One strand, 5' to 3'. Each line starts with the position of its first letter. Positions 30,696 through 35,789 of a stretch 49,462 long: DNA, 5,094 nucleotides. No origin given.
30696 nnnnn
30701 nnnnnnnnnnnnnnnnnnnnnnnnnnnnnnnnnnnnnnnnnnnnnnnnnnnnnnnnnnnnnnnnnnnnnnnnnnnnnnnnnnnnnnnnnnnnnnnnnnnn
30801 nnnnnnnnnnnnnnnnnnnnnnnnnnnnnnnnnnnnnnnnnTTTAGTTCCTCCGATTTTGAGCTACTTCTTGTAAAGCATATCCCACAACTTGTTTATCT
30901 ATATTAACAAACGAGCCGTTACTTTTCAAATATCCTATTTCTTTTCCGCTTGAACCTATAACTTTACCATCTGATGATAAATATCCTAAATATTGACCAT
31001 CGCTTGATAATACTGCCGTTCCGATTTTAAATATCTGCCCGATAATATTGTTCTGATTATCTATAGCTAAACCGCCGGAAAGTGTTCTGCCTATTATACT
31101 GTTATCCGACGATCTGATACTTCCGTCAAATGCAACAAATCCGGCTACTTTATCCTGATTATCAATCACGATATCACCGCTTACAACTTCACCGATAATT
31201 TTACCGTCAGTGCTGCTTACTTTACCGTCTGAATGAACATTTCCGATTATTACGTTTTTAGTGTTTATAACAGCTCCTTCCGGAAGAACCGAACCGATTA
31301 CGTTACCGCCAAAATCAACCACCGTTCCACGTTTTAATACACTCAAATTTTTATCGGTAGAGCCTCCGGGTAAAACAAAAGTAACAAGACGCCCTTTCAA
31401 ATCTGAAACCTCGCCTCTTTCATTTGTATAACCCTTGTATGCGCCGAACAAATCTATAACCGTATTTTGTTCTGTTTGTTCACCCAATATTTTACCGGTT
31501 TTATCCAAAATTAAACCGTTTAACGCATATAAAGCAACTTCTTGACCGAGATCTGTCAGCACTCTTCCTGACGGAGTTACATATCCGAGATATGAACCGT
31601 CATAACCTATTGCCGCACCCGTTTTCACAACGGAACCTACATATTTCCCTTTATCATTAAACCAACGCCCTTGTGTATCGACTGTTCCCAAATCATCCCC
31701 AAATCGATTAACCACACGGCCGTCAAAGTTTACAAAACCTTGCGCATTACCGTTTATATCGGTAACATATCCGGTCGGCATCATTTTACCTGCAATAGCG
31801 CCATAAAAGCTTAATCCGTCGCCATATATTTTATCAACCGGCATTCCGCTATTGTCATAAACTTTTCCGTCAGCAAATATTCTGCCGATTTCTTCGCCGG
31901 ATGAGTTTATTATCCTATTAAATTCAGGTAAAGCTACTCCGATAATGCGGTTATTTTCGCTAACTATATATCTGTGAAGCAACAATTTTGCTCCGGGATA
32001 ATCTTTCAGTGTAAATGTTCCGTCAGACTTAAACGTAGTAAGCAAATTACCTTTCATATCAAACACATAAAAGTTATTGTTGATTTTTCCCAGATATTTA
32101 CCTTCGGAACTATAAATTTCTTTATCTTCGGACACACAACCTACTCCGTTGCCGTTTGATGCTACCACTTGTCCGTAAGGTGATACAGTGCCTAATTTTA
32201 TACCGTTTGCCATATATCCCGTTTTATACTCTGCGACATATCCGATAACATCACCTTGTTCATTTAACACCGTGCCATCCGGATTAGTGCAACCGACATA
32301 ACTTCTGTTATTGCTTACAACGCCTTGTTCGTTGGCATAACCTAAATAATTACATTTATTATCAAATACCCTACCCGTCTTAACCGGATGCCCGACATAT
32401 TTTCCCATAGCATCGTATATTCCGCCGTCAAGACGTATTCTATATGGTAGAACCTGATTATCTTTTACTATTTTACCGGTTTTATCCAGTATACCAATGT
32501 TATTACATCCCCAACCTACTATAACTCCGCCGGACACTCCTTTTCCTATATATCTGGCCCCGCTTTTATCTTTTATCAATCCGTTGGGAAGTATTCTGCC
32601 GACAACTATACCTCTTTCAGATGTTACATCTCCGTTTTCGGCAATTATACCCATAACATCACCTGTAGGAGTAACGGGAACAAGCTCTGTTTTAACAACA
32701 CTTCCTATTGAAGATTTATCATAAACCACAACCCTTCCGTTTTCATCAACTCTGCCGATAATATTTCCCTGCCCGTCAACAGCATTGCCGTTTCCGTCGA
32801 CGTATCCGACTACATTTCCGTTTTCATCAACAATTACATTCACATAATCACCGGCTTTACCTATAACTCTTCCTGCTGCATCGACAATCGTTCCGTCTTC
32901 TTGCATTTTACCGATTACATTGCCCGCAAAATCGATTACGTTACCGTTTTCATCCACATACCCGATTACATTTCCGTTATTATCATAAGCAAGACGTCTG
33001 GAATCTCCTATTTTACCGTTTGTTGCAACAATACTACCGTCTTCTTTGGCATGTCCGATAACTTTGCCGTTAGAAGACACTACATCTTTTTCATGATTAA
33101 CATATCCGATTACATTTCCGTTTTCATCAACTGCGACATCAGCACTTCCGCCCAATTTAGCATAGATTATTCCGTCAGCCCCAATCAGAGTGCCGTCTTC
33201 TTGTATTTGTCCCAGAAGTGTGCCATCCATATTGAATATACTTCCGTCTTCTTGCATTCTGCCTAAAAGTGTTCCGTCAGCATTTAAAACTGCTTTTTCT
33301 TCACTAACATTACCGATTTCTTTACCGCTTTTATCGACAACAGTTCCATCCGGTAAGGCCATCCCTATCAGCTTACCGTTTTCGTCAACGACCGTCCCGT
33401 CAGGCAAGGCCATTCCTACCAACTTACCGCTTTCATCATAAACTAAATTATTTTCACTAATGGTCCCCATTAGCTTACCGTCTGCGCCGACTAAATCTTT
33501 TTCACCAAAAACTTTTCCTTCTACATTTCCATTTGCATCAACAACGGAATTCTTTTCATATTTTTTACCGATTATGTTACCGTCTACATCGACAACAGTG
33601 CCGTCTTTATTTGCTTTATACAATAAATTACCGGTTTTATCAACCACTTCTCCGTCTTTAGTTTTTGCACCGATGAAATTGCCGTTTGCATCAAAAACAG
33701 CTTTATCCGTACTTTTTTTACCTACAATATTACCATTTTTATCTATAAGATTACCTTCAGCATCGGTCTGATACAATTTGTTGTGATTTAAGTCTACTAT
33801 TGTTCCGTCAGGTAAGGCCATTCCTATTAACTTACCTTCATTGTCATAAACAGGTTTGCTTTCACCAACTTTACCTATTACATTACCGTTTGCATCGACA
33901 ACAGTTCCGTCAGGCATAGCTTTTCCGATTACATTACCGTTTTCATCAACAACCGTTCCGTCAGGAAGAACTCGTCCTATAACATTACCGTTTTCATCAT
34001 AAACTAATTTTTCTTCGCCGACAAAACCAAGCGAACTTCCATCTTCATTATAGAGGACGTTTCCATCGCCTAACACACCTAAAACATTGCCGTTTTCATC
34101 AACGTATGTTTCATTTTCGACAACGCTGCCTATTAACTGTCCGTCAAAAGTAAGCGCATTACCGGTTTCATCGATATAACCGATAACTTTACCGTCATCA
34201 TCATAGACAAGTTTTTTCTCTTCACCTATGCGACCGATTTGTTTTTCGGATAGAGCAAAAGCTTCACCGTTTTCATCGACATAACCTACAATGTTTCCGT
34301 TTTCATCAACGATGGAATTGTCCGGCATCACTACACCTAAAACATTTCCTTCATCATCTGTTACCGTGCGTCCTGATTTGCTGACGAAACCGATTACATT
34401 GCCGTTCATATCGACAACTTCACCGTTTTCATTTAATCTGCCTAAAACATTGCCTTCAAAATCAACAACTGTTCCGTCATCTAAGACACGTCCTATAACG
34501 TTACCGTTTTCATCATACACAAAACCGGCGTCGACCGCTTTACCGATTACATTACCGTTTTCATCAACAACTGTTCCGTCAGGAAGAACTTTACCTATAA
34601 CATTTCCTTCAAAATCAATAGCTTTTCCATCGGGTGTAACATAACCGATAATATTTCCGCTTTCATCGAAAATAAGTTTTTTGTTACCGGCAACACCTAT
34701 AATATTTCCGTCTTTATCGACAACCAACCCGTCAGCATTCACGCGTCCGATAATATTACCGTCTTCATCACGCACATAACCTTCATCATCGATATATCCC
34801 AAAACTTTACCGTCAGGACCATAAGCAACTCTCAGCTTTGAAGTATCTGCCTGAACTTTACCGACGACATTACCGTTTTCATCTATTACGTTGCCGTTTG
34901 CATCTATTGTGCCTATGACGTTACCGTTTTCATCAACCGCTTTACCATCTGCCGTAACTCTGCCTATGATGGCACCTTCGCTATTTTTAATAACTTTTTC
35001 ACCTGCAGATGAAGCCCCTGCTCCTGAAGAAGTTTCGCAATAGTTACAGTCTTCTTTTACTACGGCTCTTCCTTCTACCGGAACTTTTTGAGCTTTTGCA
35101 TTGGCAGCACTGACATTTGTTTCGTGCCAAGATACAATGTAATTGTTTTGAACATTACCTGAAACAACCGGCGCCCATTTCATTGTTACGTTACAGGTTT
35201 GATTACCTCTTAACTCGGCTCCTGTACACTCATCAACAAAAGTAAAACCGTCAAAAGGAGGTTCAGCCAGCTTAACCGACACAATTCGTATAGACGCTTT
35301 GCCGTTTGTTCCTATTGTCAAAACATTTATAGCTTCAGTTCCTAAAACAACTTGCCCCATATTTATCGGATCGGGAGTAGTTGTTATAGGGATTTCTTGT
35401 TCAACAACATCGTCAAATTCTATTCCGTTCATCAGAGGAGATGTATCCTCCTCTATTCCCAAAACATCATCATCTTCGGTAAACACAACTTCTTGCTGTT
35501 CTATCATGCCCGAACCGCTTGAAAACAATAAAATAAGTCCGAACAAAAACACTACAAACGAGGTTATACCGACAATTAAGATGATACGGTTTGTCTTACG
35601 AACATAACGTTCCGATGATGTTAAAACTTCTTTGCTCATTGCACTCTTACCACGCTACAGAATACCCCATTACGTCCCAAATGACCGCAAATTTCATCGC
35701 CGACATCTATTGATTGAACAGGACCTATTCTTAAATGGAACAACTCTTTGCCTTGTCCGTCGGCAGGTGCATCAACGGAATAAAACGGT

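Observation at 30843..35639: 1598-aa TM-anchored protein made of about 80 copies of a 17-residue G-N-V-I-G / P-D-G-T-V-V repeat, inserted between virB9 and virB10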

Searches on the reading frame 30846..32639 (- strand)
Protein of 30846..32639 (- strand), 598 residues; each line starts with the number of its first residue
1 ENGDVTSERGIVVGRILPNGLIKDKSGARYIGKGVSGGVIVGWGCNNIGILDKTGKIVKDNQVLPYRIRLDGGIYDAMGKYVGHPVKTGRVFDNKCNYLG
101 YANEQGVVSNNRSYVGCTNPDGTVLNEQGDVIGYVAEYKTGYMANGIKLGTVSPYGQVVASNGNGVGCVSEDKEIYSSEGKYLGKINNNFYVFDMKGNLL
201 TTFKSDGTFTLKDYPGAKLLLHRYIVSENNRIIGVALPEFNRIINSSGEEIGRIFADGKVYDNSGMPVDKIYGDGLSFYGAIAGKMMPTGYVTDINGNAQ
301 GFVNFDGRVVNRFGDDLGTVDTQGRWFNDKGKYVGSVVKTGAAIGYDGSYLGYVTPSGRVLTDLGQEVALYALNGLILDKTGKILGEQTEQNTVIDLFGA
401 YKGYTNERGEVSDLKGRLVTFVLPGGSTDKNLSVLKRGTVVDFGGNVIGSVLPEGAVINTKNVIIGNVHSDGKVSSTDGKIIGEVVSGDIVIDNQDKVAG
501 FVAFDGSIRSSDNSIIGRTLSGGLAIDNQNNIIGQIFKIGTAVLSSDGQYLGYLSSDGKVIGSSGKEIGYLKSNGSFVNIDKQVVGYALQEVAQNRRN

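Call 69: predict_structure(alignment_id=A3)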
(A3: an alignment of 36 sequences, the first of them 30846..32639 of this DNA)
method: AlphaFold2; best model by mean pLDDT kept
length: 598 residues; sequences in the alignment: 36
mean_pLDDT: 89.6   pTM: 0.86
mean pLDDT of the five models: 89.6, 88.9, 87.8, 87.4, 87.1
residues with pLDDT >= 90: 374; 70-90: 212; 50-70: 3; < 50: 9
segments of 3 or more residues with pLDDT < 50: 591-598
pLDDT, mean of each block of 10 residues (from residue 1): 77 87 86 86 92 88 87 85 92 93 94 93 90 92 92 91 92 90 90 92 90 92 93 90 89 89 87 90 91 92 90 90 88 90 91 95 93 89 87 93 94 95 88 93 93 93 92 93 93 93 93 91 91 91 83 88 87 92 84 35
secondary structure, 60 per line:
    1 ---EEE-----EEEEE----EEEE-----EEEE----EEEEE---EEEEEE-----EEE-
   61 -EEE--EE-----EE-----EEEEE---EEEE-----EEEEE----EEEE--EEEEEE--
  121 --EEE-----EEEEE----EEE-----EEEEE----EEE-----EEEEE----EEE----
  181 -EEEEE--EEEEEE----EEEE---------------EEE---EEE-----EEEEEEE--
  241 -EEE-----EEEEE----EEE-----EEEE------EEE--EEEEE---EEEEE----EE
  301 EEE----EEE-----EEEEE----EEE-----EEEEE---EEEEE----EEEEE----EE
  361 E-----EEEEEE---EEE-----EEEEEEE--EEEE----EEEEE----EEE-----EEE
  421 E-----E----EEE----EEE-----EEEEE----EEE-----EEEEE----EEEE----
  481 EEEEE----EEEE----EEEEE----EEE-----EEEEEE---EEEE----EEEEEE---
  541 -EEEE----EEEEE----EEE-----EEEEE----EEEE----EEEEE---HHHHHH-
elements in order: E4-6 E12-16 E21-24 E30-33 E38-42 E46-51 E57-59 E62-64 E81-85 E89-92 E98-102 E107-110 E113-118 E123-125 E131-135 E140-142 E148-152 E157-159 E165-169 E174-176 E182-186 E189-194 E199-202 E218-220 E224-226 E232-238 E242-244 E250-254 E259-261 E267-270 E277-279 E282-286 E290-294 E299-303 E308-310 E316-320 E325-327 E333-337 E341-345 E350-354 E359-361 E367-372 E376-378 E384-390 E393-396 E401-405 E410-412 E418-421 E432-434 E439-441 E447-451 E456-458 E464-468 E473-476 E481-485 E490-493 E498-502 E507-509 E515-520 E524-527 E532-537 E542-545 E550-554 E559-561 E567-571 E576-579 E584-588 H592-597
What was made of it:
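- Closest known: Beta-flower proteins. Different: X has about 1360 aa of uninterrupted hairpins, and its last 598 aa are predicted as one rigid body (call 69).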

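Call 71: fold_search(model_id=the predicted structure, library=pdb)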
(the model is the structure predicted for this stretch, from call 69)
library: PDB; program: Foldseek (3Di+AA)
matches with E <= 10: 787; with E <= 0.001: 42
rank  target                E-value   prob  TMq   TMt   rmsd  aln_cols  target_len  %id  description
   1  8qjd_B                1.3e-14  0.63  0.09  0.07  28.7       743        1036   13  T6SS-linked Rhs repeat protein - Salmonella bongori Rhs-core domain (released 2024-09-25)
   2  7pq5                  1.7e-14  0.38  0.06  0.05  29.7       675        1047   13  Photorhabdus laumondii T6SS-associated Rhs protein carrying the Tre23 toxin domain (released 2021-12-01)
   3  8qjc                  2.1e-14  0.57  0.09  0.07  28.8       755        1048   13  T6SS-linked Rhs repeat protein - Salmonella bongori Rhs-core domain with toxin domain (released 2024-09-25)
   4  8uxt                  7.3e-14  0.38  0.07  0.05  30.5       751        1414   12  Acinetobacter baumannii Tse15 Rhs effector, toxin cleavage mutant (D1369N, D1391N) (released 2024-10-09)
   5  8qja_D                8.1e-14  0.30  0.06  0.05  29.6       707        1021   11  T6SS-linked Rhs repeat protein - Advenella mimigardefordensis VgrG-Rhs core (released 2024-09-25)
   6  9ifo_A                5.9e-12  0.30  0.09  0.05  29.0       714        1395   12  Structure of Teneurin-Like Protein (TLP) (released 2026-03-11)
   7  8cp6_B                2.0e-10  0.18  0.07  0.05  30.2       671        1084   13  Type six secretion system exported effector 5 (Tse5) (released 2023-12-06)
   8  6sue_F                7.4e-09  0.10  0.08  0.04  29.9       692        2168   12  Structure of Photorhabdus luminescens Tc holotoxin pore, Mutation TccC3-D651A (released 2019-11-06)
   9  6suq                  1.1e-08  0.08  0.07  0.03  31.8       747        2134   11  Crystal Structure of TcdB2-TccC3-TEV (released 2019-12-04)
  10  4gp0_B                1.1e-07  0.15  0.11  0.12  23.2       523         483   10  The crystal structure of human fascin 1 R149A K150A R151A mutant (released 2012-11-28)
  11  7awy                  1.5e-07  0.21  0.11  0.16  18.7       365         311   14  Crystal structure of the computationally designed Scone-R protein (released 2021-01-13)
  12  3p53_A                2.2e-07  0.16  0.11  0.12  23.1       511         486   12  Structure of fascin (released 2011-06-29)
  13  4gov_B                2.7e-07  0.15  0.11  0.13  23.3       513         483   11  The crystal structure of human fascin 1 S39D mutant (released 2012-11-28)
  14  4gov_A                3.0e-07  0.14  0.12  0.14  20.5       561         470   10  The crystal structure of human fascin 1 S39D mutant (released 2012-11-28)
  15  9qpq_D                3.0e-07  0.12  0.09  0.09  24.0       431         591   11  The structure of the COPI leaf bound to GOLPH3 (released 2025-10-22)
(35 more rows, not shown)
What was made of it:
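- On Rhs/YD repeat proteins: TM-scores of 0.05-0.09 to Rhs, Tc and teneurin shells despite local E about 1e-14 (call 71).
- Closest known: Rhs/YD-repeat shells. Same: Foldseek E about 1e-14 to Rhs cores (call 71).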

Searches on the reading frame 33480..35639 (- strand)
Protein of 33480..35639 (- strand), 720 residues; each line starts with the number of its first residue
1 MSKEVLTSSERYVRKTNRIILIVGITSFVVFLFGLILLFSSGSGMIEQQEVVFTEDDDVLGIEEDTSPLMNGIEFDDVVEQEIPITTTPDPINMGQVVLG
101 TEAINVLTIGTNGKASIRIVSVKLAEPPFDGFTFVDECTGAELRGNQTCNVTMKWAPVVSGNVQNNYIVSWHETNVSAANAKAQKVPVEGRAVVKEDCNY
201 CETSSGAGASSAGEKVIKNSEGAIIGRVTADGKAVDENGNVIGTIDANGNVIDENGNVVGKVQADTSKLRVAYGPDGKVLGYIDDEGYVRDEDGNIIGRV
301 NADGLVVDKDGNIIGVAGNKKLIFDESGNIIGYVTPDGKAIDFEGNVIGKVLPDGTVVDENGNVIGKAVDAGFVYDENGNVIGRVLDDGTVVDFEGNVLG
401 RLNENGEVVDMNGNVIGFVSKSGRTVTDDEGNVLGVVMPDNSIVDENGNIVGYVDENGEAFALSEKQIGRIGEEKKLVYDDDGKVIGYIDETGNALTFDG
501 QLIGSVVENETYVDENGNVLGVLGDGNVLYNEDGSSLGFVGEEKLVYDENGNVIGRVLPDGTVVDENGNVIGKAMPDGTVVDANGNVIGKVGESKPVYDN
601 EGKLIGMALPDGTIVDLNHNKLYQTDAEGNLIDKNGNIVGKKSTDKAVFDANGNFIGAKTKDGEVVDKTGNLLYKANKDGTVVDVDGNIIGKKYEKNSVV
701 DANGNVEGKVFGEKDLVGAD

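Call 55: predict_structure(alignment_id=A2)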
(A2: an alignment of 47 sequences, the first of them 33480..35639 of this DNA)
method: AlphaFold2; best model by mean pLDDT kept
length: 720 residues; sequences in the alignment: 47
mean_pLDDT: 72.3   pTM: 0.34
mean pLDDT of the five models: 72.3, 72.1, 70.8, 70.5, 69.9
residues with pLDDT >= 90: 146; 70-90: 287; 50-70: 170; < 50: 117
segments of 3 or more residues with pLDDT < 50: 1-6, 42-78, 201-212, 429-431, 464-478, 520-529, 533-542, 693-695, 711-720
pLDDT, mean of each block of 10 residues (from residue 1): 45 71 90 82 44 40 37 46 88 88 92 93 91 94 95 91 91 88 92 71 40 74 88 91 93 95 71 77 83 84 79 78 89 80 87 84 89 78 85 87 90 86 57 65 72 64 44 43 57 67 65 60 40 47 69 76 84 81 89 64 64 72 71 76 57 58 65 65 63 51 54 30
secondary structure, 60 per line:
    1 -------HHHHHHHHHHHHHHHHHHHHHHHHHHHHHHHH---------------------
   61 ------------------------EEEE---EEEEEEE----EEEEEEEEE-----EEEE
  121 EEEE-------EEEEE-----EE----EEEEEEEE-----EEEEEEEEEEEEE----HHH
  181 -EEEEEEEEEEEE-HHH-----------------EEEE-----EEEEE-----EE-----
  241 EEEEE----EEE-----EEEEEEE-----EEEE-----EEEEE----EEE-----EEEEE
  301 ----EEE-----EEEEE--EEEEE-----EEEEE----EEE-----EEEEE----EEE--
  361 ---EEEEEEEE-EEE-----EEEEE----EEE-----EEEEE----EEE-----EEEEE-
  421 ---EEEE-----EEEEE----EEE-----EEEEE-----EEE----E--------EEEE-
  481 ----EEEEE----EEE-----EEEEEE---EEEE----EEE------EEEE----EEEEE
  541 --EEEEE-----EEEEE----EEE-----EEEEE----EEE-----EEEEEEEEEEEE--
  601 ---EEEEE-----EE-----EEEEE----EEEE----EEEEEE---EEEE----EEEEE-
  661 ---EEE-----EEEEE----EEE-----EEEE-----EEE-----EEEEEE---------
elements in order (helices of 4 or more, strands of 3 or more residues): H8-39 E85-88 E92-98 E103-111 E117-124 E132-136 E148-155 E161-173 E182-193 E215-218 E224-228 E241-245 E250-252 E258-264 E270-273 E279-283 E288-290 E296-300 E305-307 E313-317 E320-324 E330-334 E339-341 E347-351 E356-358 E364-371 E373-375 E381-385 E390-392 E398-402 E407-409 E415-419 E424-427 E433-437 E442-444 E450-454 E460-462 E476-479 E485-489 E494-496 E502-507 E511-514 E519-521 E528-531 E536-540 E543-547 E553-557 E562-564 E570-574 E579-581 E587-598 E604-608 E621-625 E630-633 E638-643 E647-650 E655-659 E664-666 E672-676 E681-683 E689-692 E698-700 E706-711
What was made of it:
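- On VirB10/TrbI (PF03743): AlphaFold helix 8-39 (call 55).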

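Call 58: fold_search(model_id=the predicted structure, library=pdb)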
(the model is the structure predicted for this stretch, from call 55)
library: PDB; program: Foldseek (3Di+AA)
matches with E <= 10: 1756; with E <= 0.001: 86
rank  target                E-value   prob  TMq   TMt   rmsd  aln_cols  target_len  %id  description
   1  2e6j_MODEL_1_A        3.0e-06  1.00  0.13  0.66   3.6       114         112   10  Solution structure of the C-terminal PapD-like domain from human HYDIN protein (released 2007-07-03)
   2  9ijj_h                4.0e-06  1.00  0.12  0.06  14.2       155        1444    9  In situ structure of the central apparatus in mouse sperm axoneme. (released 2025-06-04)
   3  7som_J                5.0e-06  1.00  0.13  0.14   5.2       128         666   12  Ciliary C2 central pair apparatus isolated from Chlamydomonas reinhardtii (released 2022-04-13)
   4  6fvi                  8.3e-06  1.00  0.14  0.62   9.1       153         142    9  ASH / PapD-like domain of human CEP192 (PapD-like domain 7) (released 2019-03-20)
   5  7ptb                  1.0e-05  1.00  0.13  0.29   4.0       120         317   12  Crystal structure of the SPD-2 domain of human CEP192 (released 2022-04-06)
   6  7sqc_O1               1.1e-05  1.00  0.14  0.14   3.0       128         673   19  Ciliary C1 central pair apparatus isolated from Chlamydomonas reinhardtii (released 2022-04-13)
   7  7n6g_3J               1.2e-05  1.00  0.12  0.23  11.4       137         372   16  C1 of central pair (released 2022-05-18)
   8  7sqc_M1               1.2e-05  1.00  0.13  0.16  14.9       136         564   15  Ciliary C1 central pair apparatus isolated from Chlamydomonas reinhardtii (released 2022-04-13)
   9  9fh8_H                1.2e-05  1.00  0.11  0.26  14.7       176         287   16  Crystal structure of the SPD-2 domain of Apis dorsata CEP192 (released 2025-03-26)
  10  7sqc_F0               1.3e-05  1.00  0.12  0.27   3.5       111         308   17  Ciliary C1 central pair apparatus isolated from Chlamydomonas reinhardtii (released 2022-04-13)
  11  3qbt_F                1.3e-05  1.00  0.12  0.48   4.7       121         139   13  Crystal structure of OCRL1 540-678 in complex with Rab8a:GppNHp (released 2011-03-23)
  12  7sqc_2A               1.7e-05  1.00  0.13  0.13  23.3       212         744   13  Ciliary C1 central pair apparatus isolated from Chlamydomonas reinhardtii (released 2022-04-13)
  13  2ys4_MODEL_1_A        1.9e-05  1.00  0.12  0.57  14.7       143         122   12  Solution structure of the N-terminal PapD-like domain of HYDIN protein from human (released 2008-04-08)
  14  7sqc_2B               2.5e-05  1.00  0.13  0.13  23.1       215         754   12  Ciliary C1 central pair apparatus isolated from Chlamydomonas reinhardtii (released 2022-04-13)
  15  6bqm                  2.7e-05  1.00  0.13  0.19   4.2       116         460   16  Secreted serine protease VesC from Vibrio cholerae (released 2018-11-28)
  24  3qbt_B                5.6e-05  1.00  0.12  0.49   4.8       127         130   12  Crystal structure of OCRL1 540-678 in complex with Rab8a:GppNHp (released 2011-03-23)
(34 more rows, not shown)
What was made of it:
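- On ASH/PapD-like Ig domain (PF15780): Foldseek top hits are HYDIN 2e6j (TM 0.66), CEP192 6fvi, OCRL1 3qbt and MSP, on a model segment with pLDDT about 90 (calls 55, 58).
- Structure: TM helix, disordered linker and confident Ig domain (calls 55, 58); rigid C-module with pTM 0.86 (call 69).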
